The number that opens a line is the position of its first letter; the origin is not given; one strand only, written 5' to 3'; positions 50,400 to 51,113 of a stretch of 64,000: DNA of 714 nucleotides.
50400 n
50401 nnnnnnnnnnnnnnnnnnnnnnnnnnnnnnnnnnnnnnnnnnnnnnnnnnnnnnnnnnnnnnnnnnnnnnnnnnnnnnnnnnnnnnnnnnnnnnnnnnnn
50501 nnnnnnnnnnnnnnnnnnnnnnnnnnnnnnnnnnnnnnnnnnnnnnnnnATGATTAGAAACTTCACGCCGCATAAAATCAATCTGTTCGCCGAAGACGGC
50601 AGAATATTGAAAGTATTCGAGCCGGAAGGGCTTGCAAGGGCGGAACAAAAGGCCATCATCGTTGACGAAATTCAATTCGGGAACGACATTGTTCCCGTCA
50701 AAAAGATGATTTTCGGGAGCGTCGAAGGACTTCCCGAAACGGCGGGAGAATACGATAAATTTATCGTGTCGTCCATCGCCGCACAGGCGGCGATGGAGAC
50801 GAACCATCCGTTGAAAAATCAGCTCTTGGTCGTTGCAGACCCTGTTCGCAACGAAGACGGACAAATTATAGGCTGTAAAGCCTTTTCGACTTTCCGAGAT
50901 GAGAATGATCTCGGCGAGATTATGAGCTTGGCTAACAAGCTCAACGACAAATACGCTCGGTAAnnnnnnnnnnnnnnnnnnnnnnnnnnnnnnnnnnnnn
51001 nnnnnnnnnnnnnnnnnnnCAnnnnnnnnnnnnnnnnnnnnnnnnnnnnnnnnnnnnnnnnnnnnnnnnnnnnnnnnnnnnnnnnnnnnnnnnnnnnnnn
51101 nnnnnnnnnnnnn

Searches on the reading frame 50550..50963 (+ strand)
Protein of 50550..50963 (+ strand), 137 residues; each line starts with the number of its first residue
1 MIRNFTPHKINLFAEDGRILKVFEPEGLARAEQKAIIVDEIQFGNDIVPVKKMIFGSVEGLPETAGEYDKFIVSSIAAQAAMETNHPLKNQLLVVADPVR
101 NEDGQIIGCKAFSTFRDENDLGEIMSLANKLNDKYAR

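Call 15: search_protein_families(library=phrogs, proteins=[window:50550-50963:+], max_evalue=0.01)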
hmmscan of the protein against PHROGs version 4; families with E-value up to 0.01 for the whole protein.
window:50550-50963:+ (137 aa): 2 families
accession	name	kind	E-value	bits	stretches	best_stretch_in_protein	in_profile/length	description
phrog_30542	-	unknown function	1.4e-17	64.8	1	2-113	129-235/237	-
phrog_21731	-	unknown function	4.9e-08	33.4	1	3-114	99-207/329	-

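Call 19: find_related_loci(query=window:50550-50963:+, collection=viral_contigs, flank=10000)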
Query window:50550-50963:+ (137 aa) in viral_contigs; peptide patterns used: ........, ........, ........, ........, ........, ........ (x = any residue, [..] = any of these).
19 stretches matched a pattern, but none encodes a relative of the query by tblastn (E <= 1e-3).

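Call 21: find_homologous_proteins(query=window:50550-50963:+)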
Query window:50550-50963:+ (137 aa): 27 proteins with E <= 0.001 among 40 candidates.
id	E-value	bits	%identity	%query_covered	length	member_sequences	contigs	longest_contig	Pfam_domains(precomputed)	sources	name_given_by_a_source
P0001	4.5e-79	281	93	100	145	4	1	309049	-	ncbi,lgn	-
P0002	1.0e-63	231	79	96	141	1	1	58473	-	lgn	-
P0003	5.1e-63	229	78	100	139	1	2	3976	-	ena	-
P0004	4.7e-54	200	72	98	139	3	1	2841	-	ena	-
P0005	7.1e-52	193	68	100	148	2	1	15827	-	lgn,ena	-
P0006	5.8e-50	187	70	96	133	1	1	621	-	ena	-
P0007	6.0e-48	180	61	100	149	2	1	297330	-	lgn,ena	-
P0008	2.8e-47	178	68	96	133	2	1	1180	-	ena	-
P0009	8.1e-46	173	66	96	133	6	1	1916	-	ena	-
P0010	1.8e-45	172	65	96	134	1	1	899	-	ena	-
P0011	1.2e-44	170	69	85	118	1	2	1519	-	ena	-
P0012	2.0e-43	166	72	85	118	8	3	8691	-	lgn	-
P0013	2.3e-43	165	64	96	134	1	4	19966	-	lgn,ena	-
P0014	7.2e-43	164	70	85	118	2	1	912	-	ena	-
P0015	4.3e-42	161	64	96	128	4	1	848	-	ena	-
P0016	9.5e-42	160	68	85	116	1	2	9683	-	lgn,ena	-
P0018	1.9e-38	150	67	85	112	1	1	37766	-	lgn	-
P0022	1.5e-30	124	54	83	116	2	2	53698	-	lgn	-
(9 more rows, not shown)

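Call 22: find_encoding_contigs(protein=P0001, flank=10000, max_places=2)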
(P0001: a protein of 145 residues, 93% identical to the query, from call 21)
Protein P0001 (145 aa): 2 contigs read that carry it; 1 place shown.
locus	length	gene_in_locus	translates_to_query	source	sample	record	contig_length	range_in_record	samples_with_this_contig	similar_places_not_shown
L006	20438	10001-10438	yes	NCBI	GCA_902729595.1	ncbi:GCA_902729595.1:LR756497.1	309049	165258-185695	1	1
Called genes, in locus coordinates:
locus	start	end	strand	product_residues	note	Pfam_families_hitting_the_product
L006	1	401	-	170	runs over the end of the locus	-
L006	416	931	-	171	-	-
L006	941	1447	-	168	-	-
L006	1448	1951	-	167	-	-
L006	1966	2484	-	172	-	-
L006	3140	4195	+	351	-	-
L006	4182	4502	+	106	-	-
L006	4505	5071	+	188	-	-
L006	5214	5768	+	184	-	-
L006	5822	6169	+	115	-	-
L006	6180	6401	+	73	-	-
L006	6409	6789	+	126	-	-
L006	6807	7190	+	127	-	-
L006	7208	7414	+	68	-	-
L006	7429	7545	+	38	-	-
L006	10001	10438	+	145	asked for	-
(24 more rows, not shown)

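Call 23: find_encoding_contigs(protein=P0002, flank=10000, max_places=2)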
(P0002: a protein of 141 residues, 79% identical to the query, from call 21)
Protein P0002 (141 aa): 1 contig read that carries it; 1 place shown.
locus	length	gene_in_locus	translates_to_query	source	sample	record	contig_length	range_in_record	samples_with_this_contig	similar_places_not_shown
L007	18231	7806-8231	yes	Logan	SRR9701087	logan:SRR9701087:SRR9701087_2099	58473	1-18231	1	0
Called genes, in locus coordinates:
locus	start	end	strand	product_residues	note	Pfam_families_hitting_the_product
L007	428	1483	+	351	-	-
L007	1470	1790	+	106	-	-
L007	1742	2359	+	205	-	-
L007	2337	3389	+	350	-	-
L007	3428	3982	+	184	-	-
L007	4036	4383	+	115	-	-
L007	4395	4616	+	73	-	-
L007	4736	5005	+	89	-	-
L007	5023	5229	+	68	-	-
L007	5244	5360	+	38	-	-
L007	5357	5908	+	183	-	-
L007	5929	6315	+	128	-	-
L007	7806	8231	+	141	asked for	-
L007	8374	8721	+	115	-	-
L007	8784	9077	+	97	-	-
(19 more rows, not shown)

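Call 24: find_encoding_contigs(protein=P0007, flank=10000, max_places=2)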
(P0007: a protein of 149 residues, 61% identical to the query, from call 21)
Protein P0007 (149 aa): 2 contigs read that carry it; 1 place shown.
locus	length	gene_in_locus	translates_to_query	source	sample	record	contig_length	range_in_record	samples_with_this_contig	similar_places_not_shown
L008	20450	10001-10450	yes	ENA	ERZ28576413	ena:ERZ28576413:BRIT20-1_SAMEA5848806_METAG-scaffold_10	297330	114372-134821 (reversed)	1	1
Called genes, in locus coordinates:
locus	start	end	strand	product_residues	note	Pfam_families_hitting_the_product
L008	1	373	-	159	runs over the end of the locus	-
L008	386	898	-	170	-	-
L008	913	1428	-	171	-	-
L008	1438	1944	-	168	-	-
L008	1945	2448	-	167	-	-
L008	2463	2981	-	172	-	-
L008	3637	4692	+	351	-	-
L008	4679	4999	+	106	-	-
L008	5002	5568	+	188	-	-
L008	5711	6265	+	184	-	-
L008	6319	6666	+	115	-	-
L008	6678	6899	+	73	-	-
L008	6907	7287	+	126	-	-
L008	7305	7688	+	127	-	-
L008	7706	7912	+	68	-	-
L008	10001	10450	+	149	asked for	-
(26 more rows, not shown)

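Call 25: find_encoding_contigs(protein=P0018, flank=10000, max_places=2)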
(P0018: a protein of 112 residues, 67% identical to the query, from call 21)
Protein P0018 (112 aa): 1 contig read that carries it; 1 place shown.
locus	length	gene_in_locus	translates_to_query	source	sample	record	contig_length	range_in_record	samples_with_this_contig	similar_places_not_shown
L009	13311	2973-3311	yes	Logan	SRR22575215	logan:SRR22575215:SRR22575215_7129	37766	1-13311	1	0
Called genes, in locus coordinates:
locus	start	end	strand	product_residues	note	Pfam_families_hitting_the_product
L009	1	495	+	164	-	?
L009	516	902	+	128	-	-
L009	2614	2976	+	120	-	-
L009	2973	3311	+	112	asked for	-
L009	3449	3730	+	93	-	-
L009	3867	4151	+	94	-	-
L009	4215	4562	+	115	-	-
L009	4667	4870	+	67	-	-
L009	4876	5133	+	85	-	-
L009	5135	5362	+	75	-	-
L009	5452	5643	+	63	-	-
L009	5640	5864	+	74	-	-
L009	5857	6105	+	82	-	-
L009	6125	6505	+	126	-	-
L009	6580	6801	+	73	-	-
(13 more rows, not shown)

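Call 26: find_encoding_contigs(protein=P0022, flank=10000, max_places=2)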
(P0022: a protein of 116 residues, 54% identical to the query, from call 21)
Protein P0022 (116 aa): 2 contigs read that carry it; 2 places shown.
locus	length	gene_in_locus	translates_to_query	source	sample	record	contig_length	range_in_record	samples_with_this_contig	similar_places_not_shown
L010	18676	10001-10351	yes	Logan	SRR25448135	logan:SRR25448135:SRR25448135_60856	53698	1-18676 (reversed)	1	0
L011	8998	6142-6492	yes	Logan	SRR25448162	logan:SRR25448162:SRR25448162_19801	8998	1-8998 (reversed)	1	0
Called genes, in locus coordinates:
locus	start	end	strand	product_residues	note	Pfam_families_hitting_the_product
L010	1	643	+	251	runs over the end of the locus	PF23977:Pam3_Gp34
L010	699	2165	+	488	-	PF00580:UvrD-helicase, PF01443:Viral_helicase1 (faint), PF13245:AAA_19, PF13604:AAA_30 (faint), PF13361:UvrD_C, PF13538:UvrD_C_2 (weak)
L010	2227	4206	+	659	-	PF01612:DNA_pol_A_exo1, PF00476:DNA_pol_A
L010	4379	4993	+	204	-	-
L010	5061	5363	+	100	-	-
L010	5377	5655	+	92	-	PF10073:GapR_DNA-bd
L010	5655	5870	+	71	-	-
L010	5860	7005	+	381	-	PF00709:Adenylsucc_synt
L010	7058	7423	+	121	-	PF18909:dGTP_diPhyd_N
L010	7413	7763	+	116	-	PF04447:dATP-dGTP_PPHyd (faint)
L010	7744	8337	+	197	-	PF12917:YfbR-like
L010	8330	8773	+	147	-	-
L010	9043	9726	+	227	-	-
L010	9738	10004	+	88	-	-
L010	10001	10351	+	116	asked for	-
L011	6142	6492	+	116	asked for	-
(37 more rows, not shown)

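Call 27: find_encoding_contigs(protein=P0013, flank=10000, max_places=2)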
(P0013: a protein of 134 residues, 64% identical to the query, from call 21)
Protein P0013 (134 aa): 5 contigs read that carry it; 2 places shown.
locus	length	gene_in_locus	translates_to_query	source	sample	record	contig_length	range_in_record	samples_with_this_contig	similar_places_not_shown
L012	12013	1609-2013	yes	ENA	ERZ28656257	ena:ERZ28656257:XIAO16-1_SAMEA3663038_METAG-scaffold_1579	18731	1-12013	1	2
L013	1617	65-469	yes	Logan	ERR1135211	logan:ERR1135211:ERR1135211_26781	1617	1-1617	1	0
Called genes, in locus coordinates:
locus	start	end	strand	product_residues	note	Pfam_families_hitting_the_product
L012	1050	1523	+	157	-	-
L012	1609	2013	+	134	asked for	-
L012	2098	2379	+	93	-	-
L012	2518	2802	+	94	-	-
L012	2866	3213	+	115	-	-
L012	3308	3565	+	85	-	-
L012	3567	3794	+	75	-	-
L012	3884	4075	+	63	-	-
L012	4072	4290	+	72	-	-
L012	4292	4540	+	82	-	-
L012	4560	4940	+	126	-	-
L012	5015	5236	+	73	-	-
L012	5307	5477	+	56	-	-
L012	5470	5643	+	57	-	-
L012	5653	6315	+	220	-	-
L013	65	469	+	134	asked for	-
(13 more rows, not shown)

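Call 51: find_encoding_contigs(protein=P0005, flank=10000, max_places=3)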
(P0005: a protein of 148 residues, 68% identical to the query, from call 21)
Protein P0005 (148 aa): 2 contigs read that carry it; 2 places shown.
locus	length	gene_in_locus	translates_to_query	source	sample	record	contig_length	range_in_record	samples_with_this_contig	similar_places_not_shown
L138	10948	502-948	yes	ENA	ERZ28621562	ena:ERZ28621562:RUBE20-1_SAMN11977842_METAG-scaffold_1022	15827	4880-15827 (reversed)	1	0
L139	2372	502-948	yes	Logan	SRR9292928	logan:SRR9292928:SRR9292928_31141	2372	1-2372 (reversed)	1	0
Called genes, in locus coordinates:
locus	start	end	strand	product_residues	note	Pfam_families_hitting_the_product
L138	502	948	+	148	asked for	-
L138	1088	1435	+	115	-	-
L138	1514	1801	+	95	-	-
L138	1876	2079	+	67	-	-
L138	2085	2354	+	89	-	-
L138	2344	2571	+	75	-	-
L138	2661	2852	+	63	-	-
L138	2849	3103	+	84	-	-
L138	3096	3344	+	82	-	-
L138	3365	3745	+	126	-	-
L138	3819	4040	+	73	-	-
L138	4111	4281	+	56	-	-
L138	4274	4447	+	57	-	-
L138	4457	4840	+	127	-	-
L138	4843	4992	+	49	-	-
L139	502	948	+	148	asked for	-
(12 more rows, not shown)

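Call 52: find_encoding_contigs(protein=P0016, flank=10000, max_places=3)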
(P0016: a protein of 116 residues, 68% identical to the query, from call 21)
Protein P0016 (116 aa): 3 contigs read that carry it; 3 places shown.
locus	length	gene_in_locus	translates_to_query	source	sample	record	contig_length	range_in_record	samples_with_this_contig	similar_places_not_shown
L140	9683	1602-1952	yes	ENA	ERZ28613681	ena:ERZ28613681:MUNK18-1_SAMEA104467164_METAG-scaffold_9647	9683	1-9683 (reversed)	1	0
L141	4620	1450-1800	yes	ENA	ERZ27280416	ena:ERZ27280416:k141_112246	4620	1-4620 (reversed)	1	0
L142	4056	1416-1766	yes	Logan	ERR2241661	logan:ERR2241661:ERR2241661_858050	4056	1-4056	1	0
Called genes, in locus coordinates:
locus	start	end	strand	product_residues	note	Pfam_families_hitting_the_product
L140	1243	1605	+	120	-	-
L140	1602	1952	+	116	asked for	-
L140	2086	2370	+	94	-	-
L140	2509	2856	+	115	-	-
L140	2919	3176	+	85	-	-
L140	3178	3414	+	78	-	-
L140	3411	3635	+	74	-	-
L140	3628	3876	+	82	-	-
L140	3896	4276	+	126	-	-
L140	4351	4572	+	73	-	-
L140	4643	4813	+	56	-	-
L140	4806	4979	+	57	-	-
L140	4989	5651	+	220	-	-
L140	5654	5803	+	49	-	-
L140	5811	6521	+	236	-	-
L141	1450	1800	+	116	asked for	-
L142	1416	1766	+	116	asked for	-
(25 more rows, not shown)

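Call 53: find_encoding_contigs(protein=P0012, flank=10000, max_places=3)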
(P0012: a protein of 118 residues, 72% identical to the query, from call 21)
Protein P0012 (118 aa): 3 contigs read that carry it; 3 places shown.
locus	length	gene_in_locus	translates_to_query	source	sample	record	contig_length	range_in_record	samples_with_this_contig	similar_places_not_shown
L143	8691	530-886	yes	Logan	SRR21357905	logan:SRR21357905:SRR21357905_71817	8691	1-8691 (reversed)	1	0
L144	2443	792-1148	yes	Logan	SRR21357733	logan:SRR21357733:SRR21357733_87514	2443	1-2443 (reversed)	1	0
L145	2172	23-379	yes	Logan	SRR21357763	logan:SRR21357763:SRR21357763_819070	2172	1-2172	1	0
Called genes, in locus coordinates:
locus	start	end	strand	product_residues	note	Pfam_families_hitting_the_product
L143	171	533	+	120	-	-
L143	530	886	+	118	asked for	-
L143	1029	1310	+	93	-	-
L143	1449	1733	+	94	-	-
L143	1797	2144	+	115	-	PF00170:bZIP_1 (weak)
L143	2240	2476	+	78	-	-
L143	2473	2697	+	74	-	-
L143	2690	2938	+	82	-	-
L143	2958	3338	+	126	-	-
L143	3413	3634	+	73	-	-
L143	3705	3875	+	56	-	-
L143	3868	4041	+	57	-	-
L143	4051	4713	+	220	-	-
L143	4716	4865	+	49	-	-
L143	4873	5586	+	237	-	-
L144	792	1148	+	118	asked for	-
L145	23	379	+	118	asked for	-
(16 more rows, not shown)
